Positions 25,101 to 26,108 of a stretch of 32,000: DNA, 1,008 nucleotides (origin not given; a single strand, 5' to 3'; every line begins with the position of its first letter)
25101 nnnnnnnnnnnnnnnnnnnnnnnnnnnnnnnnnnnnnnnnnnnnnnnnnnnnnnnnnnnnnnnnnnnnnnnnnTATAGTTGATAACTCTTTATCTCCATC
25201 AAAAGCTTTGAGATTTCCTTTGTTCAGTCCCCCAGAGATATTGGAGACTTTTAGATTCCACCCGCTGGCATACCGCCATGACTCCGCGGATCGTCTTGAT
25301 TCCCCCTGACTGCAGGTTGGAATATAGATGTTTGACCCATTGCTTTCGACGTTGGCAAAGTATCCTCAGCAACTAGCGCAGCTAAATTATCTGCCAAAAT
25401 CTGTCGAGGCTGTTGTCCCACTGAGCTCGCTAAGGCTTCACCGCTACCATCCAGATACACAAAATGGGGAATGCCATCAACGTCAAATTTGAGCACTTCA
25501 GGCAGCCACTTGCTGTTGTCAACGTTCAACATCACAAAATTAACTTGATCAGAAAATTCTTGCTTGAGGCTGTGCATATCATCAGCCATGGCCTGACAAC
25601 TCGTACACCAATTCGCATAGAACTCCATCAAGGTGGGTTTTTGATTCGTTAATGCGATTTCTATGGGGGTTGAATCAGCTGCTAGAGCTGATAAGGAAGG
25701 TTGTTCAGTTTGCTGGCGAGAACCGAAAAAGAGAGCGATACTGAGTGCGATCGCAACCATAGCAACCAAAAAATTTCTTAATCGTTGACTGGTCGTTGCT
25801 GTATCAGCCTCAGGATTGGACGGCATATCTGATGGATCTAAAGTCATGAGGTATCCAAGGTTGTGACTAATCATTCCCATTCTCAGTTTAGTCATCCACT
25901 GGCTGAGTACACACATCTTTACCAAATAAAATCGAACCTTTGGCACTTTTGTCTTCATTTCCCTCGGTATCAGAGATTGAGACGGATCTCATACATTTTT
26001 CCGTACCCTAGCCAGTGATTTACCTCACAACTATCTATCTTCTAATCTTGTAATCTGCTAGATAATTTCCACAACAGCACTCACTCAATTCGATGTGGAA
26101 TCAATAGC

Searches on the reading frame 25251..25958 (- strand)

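Call 58: search_protein_families(library=pfam, proteins=[window:25251-25958:-], max_evalue=0.001)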
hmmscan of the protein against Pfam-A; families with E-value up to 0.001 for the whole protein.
window:25251-25958:- (235 aa): 6 families
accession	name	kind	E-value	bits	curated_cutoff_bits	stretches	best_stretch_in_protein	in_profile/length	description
PF00085.26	Thioredoxin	-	1.6e-16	60.6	23.5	1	104-192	15-101/103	Thioredoxin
PF13098.12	Thioredoxin_2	-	2.2e-09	38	27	1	104-189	3-101/104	Thioredoxin-like domain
PF13899.12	Thioredoxin_7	-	3.8e-09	37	27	1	102-170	13-82/83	Thioredoxin-like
PF13905.12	Thioredoxin_8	-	3.2e-07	31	27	1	107-149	2-46/94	Thioredoxin-like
PF08534.16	Redoxin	-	2.5e-06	27.8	26.6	1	87-183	7-105/148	Redoxin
PF00578.27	AhpC-TSA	-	2.9e-05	24.4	26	1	87-150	6-71/124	AhpC/TSA family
